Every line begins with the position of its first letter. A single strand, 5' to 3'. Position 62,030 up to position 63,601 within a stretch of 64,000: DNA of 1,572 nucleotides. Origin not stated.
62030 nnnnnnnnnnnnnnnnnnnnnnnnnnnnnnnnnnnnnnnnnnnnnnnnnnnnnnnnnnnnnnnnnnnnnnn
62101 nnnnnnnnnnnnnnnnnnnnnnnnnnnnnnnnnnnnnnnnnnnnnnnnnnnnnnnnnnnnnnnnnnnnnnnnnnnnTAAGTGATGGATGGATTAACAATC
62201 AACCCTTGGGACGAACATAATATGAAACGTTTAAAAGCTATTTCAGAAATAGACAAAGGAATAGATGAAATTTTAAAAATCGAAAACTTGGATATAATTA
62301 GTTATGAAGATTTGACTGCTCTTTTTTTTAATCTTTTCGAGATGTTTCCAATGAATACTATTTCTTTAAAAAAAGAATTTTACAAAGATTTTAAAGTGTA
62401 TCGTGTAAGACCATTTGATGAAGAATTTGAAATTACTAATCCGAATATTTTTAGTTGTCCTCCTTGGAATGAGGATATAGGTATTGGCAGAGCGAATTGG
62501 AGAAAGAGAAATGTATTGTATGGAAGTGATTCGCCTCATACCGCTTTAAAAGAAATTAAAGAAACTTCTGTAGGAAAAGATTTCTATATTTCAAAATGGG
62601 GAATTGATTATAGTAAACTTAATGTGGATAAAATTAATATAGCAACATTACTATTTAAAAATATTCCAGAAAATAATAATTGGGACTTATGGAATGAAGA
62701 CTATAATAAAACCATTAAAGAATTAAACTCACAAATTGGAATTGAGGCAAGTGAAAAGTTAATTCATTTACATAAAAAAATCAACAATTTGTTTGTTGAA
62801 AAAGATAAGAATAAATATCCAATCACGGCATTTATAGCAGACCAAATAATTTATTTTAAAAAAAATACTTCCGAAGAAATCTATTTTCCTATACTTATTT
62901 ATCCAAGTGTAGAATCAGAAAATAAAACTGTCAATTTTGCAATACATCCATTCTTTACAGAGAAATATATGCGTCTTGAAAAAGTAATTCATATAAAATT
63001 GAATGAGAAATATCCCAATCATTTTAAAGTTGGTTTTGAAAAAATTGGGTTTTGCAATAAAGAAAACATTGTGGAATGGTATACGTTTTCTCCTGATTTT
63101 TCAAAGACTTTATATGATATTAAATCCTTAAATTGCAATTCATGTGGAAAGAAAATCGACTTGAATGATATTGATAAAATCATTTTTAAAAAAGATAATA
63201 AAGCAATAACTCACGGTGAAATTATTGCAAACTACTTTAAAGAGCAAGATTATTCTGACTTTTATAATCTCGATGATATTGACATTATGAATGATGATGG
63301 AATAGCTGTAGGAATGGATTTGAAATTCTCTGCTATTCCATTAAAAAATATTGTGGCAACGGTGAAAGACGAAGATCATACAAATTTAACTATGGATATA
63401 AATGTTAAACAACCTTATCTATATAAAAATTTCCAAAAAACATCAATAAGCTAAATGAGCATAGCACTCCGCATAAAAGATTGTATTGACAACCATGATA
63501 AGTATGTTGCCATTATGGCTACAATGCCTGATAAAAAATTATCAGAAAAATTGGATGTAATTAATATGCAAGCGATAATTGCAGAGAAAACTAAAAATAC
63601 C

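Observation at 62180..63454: Atypically long RES-like protein with a large insertion in the domain and an unassigned C-terminal half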

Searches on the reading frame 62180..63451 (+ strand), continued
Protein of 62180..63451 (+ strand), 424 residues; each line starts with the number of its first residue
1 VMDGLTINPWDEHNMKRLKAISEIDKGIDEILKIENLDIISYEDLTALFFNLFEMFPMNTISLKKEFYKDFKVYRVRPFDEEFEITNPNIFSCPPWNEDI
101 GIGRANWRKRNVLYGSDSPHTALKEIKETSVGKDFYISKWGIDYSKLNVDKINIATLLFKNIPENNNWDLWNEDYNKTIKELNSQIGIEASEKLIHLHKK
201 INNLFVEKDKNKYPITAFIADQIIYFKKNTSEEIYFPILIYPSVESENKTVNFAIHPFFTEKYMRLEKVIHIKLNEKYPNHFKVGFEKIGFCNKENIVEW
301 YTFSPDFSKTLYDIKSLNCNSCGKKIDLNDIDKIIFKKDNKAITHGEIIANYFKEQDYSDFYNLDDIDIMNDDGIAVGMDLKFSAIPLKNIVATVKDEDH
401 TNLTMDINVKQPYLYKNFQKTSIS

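Call 75: find_encoding_contigs(protein=P0015, flank=6000, max_places=2)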
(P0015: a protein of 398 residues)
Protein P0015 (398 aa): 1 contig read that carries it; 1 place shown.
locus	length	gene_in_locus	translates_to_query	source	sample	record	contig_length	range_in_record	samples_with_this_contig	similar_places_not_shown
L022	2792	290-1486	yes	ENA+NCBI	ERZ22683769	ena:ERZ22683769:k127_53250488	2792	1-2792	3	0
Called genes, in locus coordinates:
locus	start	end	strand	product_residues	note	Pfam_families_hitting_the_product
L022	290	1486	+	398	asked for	-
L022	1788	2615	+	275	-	PF02661:Fic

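Call 76: search_dna_similar(query=window:62180-63451:+, collection=plasmids, mode=protein, max_evalue=0.001, max_rows=20)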
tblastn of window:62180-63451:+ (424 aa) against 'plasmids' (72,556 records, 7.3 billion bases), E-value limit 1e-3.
No match.

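Call 77: search_dna_similar(query=window:62180-63451:+, collection=phages, mode=protein, max_evalue=0.001, max_rows=20)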
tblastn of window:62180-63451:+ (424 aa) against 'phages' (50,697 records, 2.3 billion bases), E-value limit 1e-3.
No match.

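Call 80: find_related_loci(query=A1, collection=viral_contigs, flank=7000)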
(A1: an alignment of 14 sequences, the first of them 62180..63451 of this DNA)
Query A1 (424 aa) in viral_contigs; peptide patterns used: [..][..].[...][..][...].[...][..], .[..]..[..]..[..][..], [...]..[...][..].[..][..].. (x = any residue, [..] = any of these).
35 stretches matched a pattern, but none encodes a relative of the query by tblastn (E <= 1e-3).

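Call 81: find_encoding_contigs(protein=P0002, flank=6000, max_places=2)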
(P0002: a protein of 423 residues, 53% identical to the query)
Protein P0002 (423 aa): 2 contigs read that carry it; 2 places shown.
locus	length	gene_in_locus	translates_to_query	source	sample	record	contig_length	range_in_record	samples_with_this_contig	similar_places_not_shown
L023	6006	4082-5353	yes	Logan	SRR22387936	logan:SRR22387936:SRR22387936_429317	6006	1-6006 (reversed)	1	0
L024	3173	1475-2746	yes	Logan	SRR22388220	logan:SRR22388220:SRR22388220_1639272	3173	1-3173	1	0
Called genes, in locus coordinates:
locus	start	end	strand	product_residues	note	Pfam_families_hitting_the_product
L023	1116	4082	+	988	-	PF04313:HSDR_N (faint), PF02384:N6_Mtase, PF20473:MmeI_Mtase, PF07669:Eco57I, PF02384:N6_Mtase, PF12950:TaqI_C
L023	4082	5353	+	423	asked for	-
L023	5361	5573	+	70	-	-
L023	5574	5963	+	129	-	-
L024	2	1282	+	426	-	?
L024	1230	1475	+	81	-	-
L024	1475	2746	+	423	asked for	-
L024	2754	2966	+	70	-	-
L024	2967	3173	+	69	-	?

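Call 82: find_encoding_contigs(protein=P0003, flank=6000, max_places=2)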
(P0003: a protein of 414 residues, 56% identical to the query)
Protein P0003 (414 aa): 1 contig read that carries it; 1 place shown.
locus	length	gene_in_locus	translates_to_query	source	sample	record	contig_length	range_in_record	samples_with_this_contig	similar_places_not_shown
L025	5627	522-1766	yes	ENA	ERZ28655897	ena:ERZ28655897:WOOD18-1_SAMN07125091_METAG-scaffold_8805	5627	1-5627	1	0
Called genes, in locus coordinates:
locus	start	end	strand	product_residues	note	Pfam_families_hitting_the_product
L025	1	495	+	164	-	?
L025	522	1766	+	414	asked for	-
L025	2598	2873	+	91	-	-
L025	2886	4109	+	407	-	PF14870:PSII_BNR, PF18962:Por_Secre_tail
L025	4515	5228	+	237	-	-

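Call 84: search_protein_families(library=phrogs, proteins=[window:62180-63451:+, L023:5361-5570:+, L018:5268-5987:+, L020:5491-5994:+, L020:5162-5488:+], max_evalue=0.01)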
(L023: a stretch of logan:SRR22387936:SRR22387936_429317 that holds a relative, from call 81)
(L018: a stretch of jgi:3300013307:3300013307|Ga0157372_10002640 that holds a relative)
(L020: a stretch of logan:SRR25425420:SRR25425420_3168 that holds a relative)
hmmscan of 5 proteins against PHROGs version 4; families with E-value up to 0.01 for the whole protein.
window:62180-63451:+ (424 aa): 0 families

L023:5361-5570:+ (70 aa): 0 families

L018:5268-5987:+ (240 aa): 1 family
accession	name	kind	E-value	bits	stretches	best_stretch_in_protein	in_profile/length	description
phrog_13652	-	unknown function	1.2e-13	52.1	1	25-239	15-228/230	-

L020:5491-5994:+ (168 aa): 1 family
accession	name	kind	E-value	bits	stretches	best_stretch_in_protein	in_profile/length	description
phrog_5018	-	unknown function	3.4e-10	41.2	1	4-134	3-125/134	-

L020:5162-5488:+ (109 aa): 0 families

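Call 85: search_protein_families(library=pfam, proteins=[L023:5361-5570:+, L018:5268-5987:+, L020:5491-5994:+, L020:5162-5488:+, L006:9261-9785:+, L004:9425-9760:+, L021:1105-1950:+, P0101], max_evalue=0.01)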
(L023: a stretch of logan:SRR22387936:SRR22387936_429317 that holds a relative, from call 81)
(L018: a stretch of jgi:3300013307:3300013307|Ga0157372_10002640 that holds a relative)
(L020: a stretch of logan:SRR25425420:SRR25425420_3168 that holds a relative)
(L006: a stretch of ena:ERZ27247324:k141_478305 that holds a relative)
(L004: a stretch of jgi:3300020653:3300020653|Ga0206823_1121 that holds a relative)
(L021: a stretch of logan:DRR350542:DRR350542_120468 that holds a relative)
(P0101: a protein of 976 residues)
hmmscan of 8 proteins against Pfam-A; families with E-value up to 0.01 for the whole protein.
L023:5361-5570:+ (70 aa): 0 families

L018:5268-5987:+ (240 aa): 0 families

L020:5491-5994:+ (168 aa): 1 family
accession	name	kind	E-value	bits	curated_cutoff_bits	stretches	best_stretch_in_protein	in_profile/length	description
PF11645.14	PDDEXK_5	-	0.00013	22.5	26.1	1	8-57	6-54/138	PD-(D/E)XK endonuclease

L020:5162-5488:+ (109 aa): 0 families

L006:9261-9785:+ (175 aa): 0 families

L004:9425-9760:+ (112 aa): 0 families

L021:1105-1950:+ (282 aa): 1 family
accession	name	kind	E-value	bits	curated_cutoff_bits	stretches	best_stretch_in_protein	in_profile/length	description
PF22762.1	NrS1-pol-like_tail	-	0.00085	19.8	27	0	50-109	27-86/100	NrS-1 polymerase-like, tail domain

P0101 (976 aa): 1 family
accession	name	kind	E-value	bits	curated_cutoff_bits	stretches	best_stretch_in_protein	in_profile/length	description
PF08808.17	RES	-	0.007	16.8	23.2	0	88-142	19-75/157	RES domain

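Call 90: fold_search(model_id=the predicted structure, library=viral)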
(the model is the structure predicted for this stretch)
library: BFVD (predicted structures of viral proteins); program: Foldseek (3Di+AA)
matches with E <= 10: 250; with E <= 0.001: 1
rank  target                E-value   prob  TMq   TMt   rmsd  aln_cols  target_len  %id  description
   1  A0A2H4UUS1            4.8e-04  1.00  0.22  0.25  13.2       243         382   11  Uncharacterized protein [Bodo saltans virus]
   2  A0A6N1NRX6            2.6e-02  0.91  0.20  0.39  10.5       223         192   10  Putative orfan [Tupanvirus soda lake]
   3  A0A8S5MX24            2.7e-02  0.44  0.18  0.28  11.2       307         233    8  Uncharacterized protein [Myoviridae sp. ct3wi9]
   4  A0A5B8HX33            9.4e-02  0.23  0.18  0.26  15.8       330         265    8  Uncharacterized protein [Mimiviridae sp. ChoanoV1]
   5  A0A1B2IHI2            1.2e-01  0.38  0.20  0.35  12.1       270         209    5  Uncharacterized protein [Erwinia phage vB_EamM_Stratton]
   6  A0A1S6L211            1.6e-01  0.14  0.17  0.27  15.5       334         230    8  (no name in the UniProt tables at hand)
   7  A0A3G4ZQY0            1.9e-01  0.13  0.17  0.20  24.0       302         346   13  Uncharacterized protein [Terrestrivirus sp.]
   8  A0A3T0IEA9            2.1e-01  0.20  0.11  0.25  10.7       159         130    9  (no name in the UniProt tables at hand)
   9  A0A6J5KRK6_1          2.3e-01  0.23  0.19  0.08  10.1       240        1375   16  Large polyvalent protein associated domain-containing protein [uncultured Caudovirales phage]
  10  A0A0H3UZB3            2.3e-01  0.10  0.13  0.25  14.7       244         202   14  (no name in the UniProt tables at hand)
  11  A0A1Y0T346            2.6e-01  0.18  0.18  0.28   9.8       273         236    7  Uncharacterized protein [Pseudomonas phage Noxifer]
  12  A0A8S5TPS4            2.6e-01  0.08  0.09  0.15  14.8       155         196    8  Tail completion protein [Myoviridae sp. ct2AC8]
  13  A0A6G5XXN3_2          2.9e-01  0.01  0.07  0.05  23.1       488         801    8  (no name in the UniProt tables at hand)
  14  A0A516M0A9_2          3.3e-01  0.02  0.07  0.04  21.4       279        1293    8  (no name in the UniProt tables at hand)
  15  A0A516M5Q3            3.3e-01  0.01  0.09  0.06  23.9       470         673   10  (no name in the UniProt tables at hand)
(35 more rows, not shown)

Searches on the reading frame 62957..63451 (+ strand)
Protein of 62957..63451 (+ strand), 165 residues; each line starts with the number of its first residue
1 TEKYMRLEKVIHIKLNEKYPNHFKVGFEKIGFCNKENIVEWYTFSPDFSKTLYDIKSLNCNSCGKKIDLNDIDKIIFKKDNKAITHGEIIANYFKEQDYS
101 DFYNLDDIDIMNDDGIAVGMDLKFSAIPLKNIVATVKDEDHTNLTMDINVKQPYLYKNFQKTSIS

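Call 65: predict_structure(alignment_id=A3)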
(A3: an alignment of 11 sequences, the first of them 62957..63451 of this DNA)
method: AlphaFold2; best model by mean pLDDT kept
length: 165 residues; sequences in the alignment: 11
mean_pLDDT: 77.5   pTM: 0.63
mean pLDDT of the five models: 77.5, 76.9, 75.5, 75.1, 72.3
residues with pLDDT >= 90: 42; 70-90: 76; 50-70: 40; < 50: 7
segments of 3 or more residues with pLDDT < 50: 162-165
pLDDT, mean of each block of 10 residues (from residue 1): 57 69 65 78 79 92 90 90 91 75 58 65 87 92 93 77 42
secondary structure, 60 per line:
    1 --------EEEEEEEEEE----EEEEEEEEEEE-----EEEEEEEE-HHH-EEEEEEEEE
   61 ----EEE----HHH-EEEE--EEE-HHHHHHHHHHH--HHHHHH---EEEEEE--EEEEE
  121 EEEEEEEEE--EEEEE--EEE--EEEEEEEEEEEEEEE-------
elements in order: E9-18 E23-33 E39-46 E52-60 E65-67 E76-79 E82-84 H86-96 H99-104 E108-113 E116-129 E132-136 E139-141 E144-158

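Call 68: fold_search(model_id=the predicted structure, library=pdb)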
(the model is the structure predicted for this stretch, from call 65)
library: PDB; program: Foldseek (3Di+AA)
matches with E <= 10: 109; with E <= 0.001: 0
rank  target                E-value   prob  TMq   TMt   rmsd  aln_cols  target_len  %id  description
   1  6wmr_A                5.1e-01  0.06  0.18  0.14  16.2       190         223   15  F. tularensis RNAPs70-(MglA-SspA)-iglA DNA complex (released 2020-11-11)
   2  1ozb_F                1.1e+00  0.04  0.13  0.15  15.7       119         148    8  Crystal Structure of SecB complexed with SecA C-terminus (released 2003-10-14)
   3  5mhs_A                1.3e+00  0.03  0.15  0.15  19.6       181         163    7  T1L reovirus sigma1 complexed with 5C6 Fab fragments (released 2016-12-21)
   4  1i0r_B                1.3e+00  0.03  0.13  0.13  21.3       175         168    9  CRYSTAL STRUCTURE OF FERRIC REDUCTASE FROM ARCHAEOGLOBUS FULGIDUS (released 2001-05-02)
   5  1ozb_B                1.4e+00  0.05  0.16  0.18  15.2       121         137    9  Crystal Structure of SecB complexed with SecA C-terminus (released 2003-10-14)
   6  8es4_F                1.4e+00  0.03  0.13  0.09  17.2       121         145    8  Focused reconstruction of HRP29 tail (released 2023-10-18)
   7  1fx3_C                1.7e+00  0.04  0.15  0.16  15.6       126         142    9  CRYSTAL STRUCTURE OF H. INFLUENZAE SECB (released 2000-12-06)
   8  3kog                  1.9e+00  0.02  0.14  0.12  25.0       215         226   11  Crystal structure of Putative pore-forming toxin (YP_001301288.1) from Bacteroides vulgatus ATCC 8482 at 1.85 A resoluti (released 2009-12-01)
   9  1ozb_G                2.2e+00  0.02  0.14  0.15  16.1       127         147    7  Crystal Structure of SecB complexed with SecA C-terminus (released 2003-10-14)
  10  4qni                  2.5e+00  0.01  0.11  0.07  19.9       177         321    9  Crystal structure of an auxiliary nutrient binding protein (BT3507) from Bacteroides thetaiotaomicron VPI-5482 at 2.30 A (released 2014-08-13)
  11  3sot_F                2.5e+00  0.01  0.09  0.07  20.5       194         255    9  Crystal structure of a Multidomain protein including DUF1735 (BACOVA_03322) from Bacteroides ovatus at 2.80 A resoluti (released 2011-07-27)
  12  9qgl_5A               2.7e+00  0.02  0.13  0.14  17.1       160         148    8  Cryo-EM structure of the PlPVC1 baseplate, 6-fold symmetrized (C6), in extended state (released 2025-10-29)
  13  5y0y                  2.8e+00  0.02  0.13  0.08  24.5       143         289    9  RVFV GN-AU (released 2017-09-13)
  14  3sot_A                2.8e+00  0.01  0.11  0.07  20.3       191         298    9  Crystal structure of a Multidomain protein including DUF1735 (BACOVA_03322) from Bacteroides ovatus at 2.80 A resoluti (released 2011-07-27)
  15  9evf_A                3.0e+00  0.02  0.15  0.07  18.7       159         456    9  Citramalate lyase - ADP - pyruvate complex (released 2025-10-08)
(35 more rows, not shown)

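Call 78: find_homologous_proteins(query=A3, max_evalue=0.01)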
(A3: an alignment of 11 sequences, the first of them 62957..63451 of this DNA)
Query A3 (11 sequences): 1416 candidates shared short words with the query, none scored E <= 0.01.
